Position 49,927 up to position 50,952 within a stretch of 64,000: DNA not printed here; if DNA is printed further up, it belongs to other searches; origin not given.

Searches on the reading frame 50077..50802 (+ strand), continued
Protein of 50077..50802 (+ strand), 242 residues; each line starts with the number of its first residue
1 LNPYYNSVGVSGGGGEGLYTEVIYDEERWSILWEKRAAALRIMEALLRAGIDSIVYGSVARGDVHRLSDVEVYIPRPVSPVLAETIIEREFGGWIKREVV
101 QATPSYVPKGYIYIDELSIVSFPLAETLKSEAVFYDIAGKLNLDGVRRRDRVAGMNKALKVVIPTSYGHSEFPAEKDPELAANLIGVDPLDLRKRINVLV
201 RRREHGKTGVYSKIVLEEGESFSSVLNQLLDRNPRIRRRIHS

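Call 58: find_encoding_contigs(protein=P0094, flank=6000, max_places=1)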
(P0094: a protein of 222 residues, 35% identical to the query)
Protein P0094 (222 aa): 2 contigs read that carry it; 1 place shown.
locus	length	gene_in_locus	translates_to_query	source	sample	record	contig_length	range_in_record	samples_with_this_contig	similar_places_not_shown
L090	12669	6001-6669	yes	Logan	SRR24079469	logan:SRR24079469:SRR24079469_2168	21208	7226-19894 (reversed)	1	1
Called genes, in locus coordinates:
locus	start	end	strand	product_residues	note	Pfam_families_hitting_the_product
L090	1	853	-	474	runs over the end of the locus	PF14535:AMP-binding_C_2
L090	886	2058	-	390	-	PF02737:3HCDH_N, PF00725:3HCDH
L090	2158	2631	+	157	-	PF13302:Acetyltransf_3, PF00583:Acetyltransf_1, PF13673:Acetyltransf_10, PF13508:Acetyltransf_7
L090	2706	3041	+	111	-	-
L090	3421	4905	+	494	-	PF01336:tRNA_anti-codon, PF00152:tRNA-synt_2, PF01409:tRNA-synt_2d (weak)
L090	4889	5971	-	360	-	PF02163:Peptidase_M50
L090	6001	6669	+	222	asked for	PF01909:NTP_transf_2 (weak), PF18765:Polbeta (weak)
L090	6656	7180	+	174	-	PF06557:DUF1122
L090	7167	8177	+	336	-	PF04055:Radical_SAM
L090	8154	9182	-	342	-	PF26356:Pelota_N, PF03465:eRF1_3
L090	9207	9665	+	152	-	PF13420:Acetyltransf_4, PF13673:Acetyltransf_10, PF00583:Acetyltransf_1, PF13508:Acetyltransf_7, PF08445:FR47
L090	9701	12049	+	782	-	PF03104:DNA_pol_B_exo1, PF13482:RNase_H_2, PF00136:DNA_pol_B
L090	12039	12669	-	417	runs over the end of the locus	PF01751:Toprim, PF13155:Toprim_2 (weak), PF13662:Toprim_4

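Call 61: find_homologous_proteins(query=A4, max_evalue=1e-10)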
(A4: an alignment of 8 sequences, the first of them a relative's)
Query A4 (8 sequences) (349 aa, profile of the alignment): 4744 proteins with E <= 1e-10 among 8000 candidates; the best 120 are listed.
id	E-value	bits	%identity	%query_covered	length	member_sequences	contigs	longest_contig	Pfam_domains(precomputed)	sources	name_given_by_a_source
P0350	6.6e-149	514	44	84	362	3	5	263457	PF26257.1,PF04055.28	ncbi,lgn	ncbi:MAG: radical SAM protein [Candidatus Freyarchaeota archaeon]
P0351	6.4e-146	504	45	85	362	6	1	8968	PF26257.1,PF04055.28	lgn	-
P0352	4.1e-142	492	45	93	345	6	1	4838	PF04055.28,PF13353.12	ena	-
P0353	1.6e-140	487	50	96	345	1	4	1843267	PF04055.28,PF13353.12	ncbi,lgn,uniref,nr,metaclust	ncbi:Radical SAM domain protein [Pyrolobus fumarii 1A]|uniref:Radical SAM domain protein n=1 Tax=Pyr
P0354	4.8e-140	485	36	78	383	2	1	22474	PF04055.28,PF13353.12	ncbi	ncbi:MAG: 4Fe-4S cluster-binding domain-containing protein [Candidatus Thorarchaeota archaeon]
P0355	2.9e-139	482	43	85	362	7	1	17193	PF26257.1,PF04055.28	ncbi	-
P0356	3.1e-139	482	43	97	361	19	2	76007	PF26257.1,PF04055.28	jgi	-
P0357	5.4e-139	482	42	97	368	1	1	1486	PF26257.1,PF04055.28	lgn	-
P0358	1.6e-138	480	43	91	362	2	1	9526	PF26257.1,PF04055.28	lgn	-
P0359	3.2e-138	479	41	95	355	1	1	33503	PF26257.1,PF04055.28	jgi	jgi:hypothetical protein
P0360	5.8e-138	478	48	87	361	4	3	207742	PF26257.1,PF04055.28,PF13353.12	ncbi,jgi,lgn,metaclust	metaclust:\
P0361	1.1e-137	477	41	97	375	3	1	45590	PF26257.1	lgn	-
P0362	2.4e-137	476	100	100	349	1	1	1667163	PF04055.28,PF13353.12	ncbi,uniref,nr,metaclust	ncbi:radical SAM protein [Hyperthermus butylicus]|uniref:Conserved archaeal protein n=1 Tax=Hyperthe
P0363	8.2e-137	474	43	82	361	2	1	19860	PF26257.1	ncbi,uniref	ncbi:MAG: radical SAM protein [Candidatus Jordarchaeum sp.]|uniref:radical SAM protein n=1 Tax=Candi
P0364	8.6e-137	474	35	78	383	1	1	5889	PF04055.28,PF13353.12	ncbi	-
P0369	2.7e-135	469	45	82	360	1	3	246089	PF26257.1,PF04055.28,PF13353.12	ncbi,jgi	ncbi:MAG: radical SAM protein [Candidatus Odinarchaeia archaeon]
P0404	6.9e-126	438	45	84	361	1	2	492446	PF26257.1,PF04055.28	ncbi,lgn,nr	ncbi:radical SAM protein [Candidatus Bathyarchaeota archaeon]|nr:radical SAM protein [Candidatus Bat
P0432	1.4e-123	431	44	83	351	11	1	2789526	PF04055.28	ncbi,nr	ncbi:radical SAM protein [Sulfolobus sp. S-194]|nr:radical SAM protein [Sulfolobus sp. S-194]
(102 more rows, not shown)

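Call 62: find_encoding_contigs(protein=P0432, flank=6000, max_places=1)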
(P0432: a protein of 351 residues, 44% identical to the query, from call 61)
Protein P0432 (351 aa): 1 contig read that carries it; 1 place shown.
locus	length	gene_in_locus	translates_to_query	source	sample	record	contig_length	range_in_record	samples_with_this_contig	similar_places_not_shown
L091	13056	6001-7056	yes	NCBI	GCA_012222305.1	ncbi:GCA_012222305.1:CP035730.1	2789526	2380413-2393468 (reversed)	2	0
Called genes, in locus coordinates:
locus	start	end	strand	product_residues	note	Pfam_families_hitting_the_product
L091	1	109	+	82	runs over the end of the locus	PF01206:TusA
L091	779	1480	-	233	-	PF01904:DUF72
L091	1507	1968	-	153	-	-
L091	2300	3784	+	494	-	PF01336:tRNA_anti-codon, PF00152:tRNA-synt_2, PF01409:tRNA-synt_2d (weak)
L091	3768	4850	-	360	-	PF02163:Peptidase_M50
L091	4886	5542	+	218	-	PF01909:NTP_transf_2, PF18765:Polbeta (weak)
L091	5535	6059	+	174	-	PF06557:DUF1122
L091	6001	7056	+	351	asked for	PF04055:Radical_SAM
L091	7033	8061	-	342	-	PF26356:Pelota_N, PF03465:eRF1_3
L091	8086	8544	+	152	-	PF00583:Acetyltransf_1, PF13420:Acetyltransf_4 (weak), PF13673:Acetyltransf_10, PF13508:Acetyltransf_7, PF08445:FR47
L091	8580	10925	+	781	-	PF03104:DNA_pol_B_exo1, PF13482:RNase_H_2, PF00136:DNA_pol_B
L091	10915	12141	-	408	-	PF01751:Toprim, PF13662:Toprim_4, PF13155:Toprim_2 (weak)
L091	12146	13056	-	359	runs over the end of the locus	PF00579:tRNA-synt_1b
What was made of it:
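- In Sulfolobales a DUF1122 gene lies between them on the same strand (calls 58, 62).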

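Call 63: find_encoding_contigs(protein=P0369, flank=6000, max_places=1)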
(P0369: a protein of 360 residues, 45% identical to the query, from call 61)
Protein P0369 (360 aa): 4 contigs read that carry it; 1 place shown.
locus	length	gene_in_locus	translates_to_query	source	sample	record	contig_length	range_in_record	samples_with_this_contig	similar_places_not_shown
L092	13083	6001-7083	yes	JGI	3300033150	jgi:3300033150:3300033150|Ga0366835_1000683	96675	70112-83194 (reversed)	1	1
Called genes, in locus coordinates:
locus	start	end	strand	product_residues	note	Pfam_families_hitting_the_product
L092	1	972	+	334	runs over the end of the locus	PF01113:DapB_N, PF19328:DAP_DH_C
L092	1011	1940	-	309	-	PF03069:FmdA_AmdA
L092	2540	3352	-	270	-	PF01171:ATP_bind_3, PF01507:PAPS_reduct (weak)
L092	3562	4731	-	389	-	PF02163:Peptidase_M50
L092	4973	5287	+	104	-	PF03091:CutA1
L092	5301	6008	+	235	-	PF01909:NTP_transf_2 (weak)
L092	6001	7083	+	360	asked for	PF04055:Radical_SAM, PF13353:Fer4_12 (weak), PF26257:DUF8061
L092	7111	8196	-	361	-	PF26356:Pelota_N, PF03464:eRF1_2, PF03465:eRF1_3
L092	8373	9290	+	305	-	PF13793:Pribosyltran_N, PF00156:Pribosyltran, PF14572:Pribosyl_synth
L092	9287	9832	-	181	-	-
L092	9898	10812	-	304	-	PF04055:Radical_SAM, PF13353:Fer4_12, PF06463:Mob_synth_C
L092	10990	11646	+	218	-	-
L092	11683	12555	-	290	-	PF05681:Fumerase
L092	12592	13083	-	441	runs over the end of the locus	PF01979:Amidohydro_1, PF07969:Amidohydro_3 (faint), PF12890:DHOase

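Call 65: find_encoding_contigs(protein=P0404, flank=6000, max_places=1)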
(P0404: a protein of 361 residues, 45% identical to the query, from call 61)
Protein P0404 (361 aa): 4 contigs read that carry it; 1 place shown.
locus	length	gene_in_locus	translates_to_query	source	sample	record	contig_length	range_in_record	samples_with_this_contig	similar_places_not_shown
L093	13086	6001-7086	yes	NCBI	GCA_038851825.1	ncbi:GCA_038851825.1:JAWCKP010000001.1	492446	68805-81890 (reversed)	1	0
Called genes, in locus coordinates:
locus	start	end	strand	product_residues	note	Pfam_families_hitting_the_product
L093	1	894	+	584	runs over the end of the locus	PF01979:Amidohydro_1, PF07969:Amidohydro_3 (weak), PF13382:Adenine_deam_C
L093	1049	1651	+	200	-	PF00156:Pribosyltran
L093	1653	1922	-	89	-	PF04434:SWIM (weak)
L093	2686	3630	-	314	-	PF22082:TtuA_LIM_N (weak), PF01171:ATP_bind_3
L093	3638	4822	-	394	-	PF02163:Peptidase_M50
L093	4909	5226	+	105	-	PF03091:CutA1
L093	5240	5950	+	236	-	PF01909:NTP_transf_2 (weak)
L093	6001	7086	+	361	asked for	PF04055:Radical_SAM, PF26257:DUF8061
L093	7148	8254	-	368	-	PF26356:Pelota_N, PF03464:eRF1_2 (faint), PF03465:eRF1_3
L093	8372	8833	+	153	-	PF13302:Acetyltransf_3 (weak), PF13527:Acetyltransf_9, PF00583:Acetyltransf_1, PF13673:Acetyltransf_10, PF13508:Acetyltransf_7, PF08445:FR47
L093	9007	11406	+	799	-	PF03104:DNA_pol_B_exo1, PF00136:DNA_pol_B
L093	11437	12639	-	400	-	PF01751:Toprim, PF13662:Toprim_4, PF13155:Toprim_2 (weak)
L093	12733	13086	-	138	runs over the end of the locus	PF13662:Toprim_4 (weak), PF01751:Toprim (weak)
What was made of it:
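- All three radical-SAM-seeded look-ups found the NTase directly upstream and Pelota directly downstream (calls 62, 63, 65).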

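Call 71: search_protein_families(library=pfam, proteins=[L091:5535-6056:+, L093:4909-5223:+], max_evalue=0.001)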
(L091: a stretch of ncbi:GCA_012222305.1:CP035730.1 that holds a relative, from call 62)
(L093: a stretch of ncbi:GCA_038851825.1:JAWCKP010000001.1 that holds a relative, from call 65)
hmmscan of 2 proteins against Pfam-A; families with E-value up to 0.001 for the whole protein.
L091:5535-6056:+ (174 aa): 1 family
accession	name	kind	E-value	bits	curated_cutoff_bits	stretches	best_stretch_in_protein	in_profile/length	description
PF06557.17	DUF1122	-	2.4e-63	213.2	25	1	7-168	1-176/176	Protein of unknown function (DUF1122)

L093:4909-5223:+ (105 aa): 1 family
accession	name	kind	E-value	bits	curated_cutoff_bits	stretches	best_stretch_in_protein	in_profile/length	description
PF03091.20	CutA1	-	1.7e-33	114.8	22.4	1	4-100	1-97/99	CutA1 divalent ion tolerance protein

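Call 74: fold_search(model_id=the predicted structure, library=pdb)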
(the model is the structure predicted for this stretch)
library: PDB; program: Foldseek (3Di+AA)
matches with E <= 10: 418; with E <= 0.001: 0
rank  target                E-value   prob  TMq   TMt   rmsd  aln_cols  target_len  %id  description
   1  4ud5_B                4.7e-03  0.98  0.25  0.19   6.1       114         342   18  Structural Plasticity of Cid1 Provides a Basis for its RNA Terminal Uridylyl Transferase Activity (released 2015-03-18)
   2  8opt_A                6.0e-03  0.92  0.25  0.09  10.2       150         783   11  Human terminal uridylyltransferase 7 (TUT7/ZCCHC6) bound with pre-let7g miRNA and Lin28A - complex 2 (released 2024-07-24)
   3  3h39_A                6.7e-03  0.66  0.29  0.19  14.7       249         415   13  The complex structure of CCA-adding enzyme with ATP (released 2009-10-13)
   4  6w3i_A                8.5e-03  0.66  0.23  0.19  11.5       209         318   11  Crystal structure of a FAM46C mutant in complex with Plk4 (released 2020-05-06)
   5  8eqb_B                1.1e-02  0.90  0.26  0.31   8.6       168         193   12  FAM46C/BCCIPalpha/Nanobody complex (released 2023-03-15)
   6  4e80_C                1.4e-02  0.98  0.27  0.21   5.3       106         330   20  Structural Basis for the Activity of a Cytoplasmic RNA Terminal U-transferase (released 2012-07-04)
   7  4ud5_A                1.6e-02  0.92  0.25  0.19   6.1       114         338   18  Structural Plasticity of Cid1 Provides a Basis for its RNA Terminal Uridylyl Transferase Activity (released 2015-03-18)
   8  6w36                  1.8e-02  0.82  0.27  0.22  11.1       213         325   12  Crystal structure of FAM46C (released 2020-05-06)
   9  6i0u_A                2.3e-02  0.84  0.23  0.18   7.0       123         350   11  Crystal structure of DmTailor in complex with U6 RNA (released 2018-12-05)
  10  5jnb_C                2.3e-02  0.63  0.22  0.19   9.2       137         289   13  structure of GLD-2/RNP-8 complex (released 2016-06-22)
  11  4e7x_A                2.5e-02  0.96  0.28  0.22   4.6       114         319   15  Structural Basis for the Activity of a Cytoplasmic RNA Terminal U-transferase (released 2012-07-04)
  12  4ud4_B                2.5e-02  0.87  0.25  0.20   6.0       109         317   16  Structural Plasticity of Cid1 Provides a Basis for its RNA Terminal Uridylyl Transferase Activity (released 2015-03-18)
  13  6ywo_D                2.6e-02  0.84  0.24  0.18  10.0       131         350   16  CutA in complex with A3 RNA (released 2020-08-05)
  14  8opp_A                2.6e-02  0.66  0.22  0.09  10.6       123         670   15  Structure of human terminal uridylyltransferase 7 (hTUT7/ZCCHC6) bound with pre-let7g miRNA and UTPalphaS (released 2024-07-24)
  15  5wu6_A                2.9e-02  0.84  0.26  0.17   6.5       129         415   10  Crystal structure of apo human Tut1, form IV (released 2017-05-31)
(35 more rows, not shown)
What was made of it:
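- On Pol-beta nucleotidyltransferase superfamily: Foldseek agrees (call 74).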
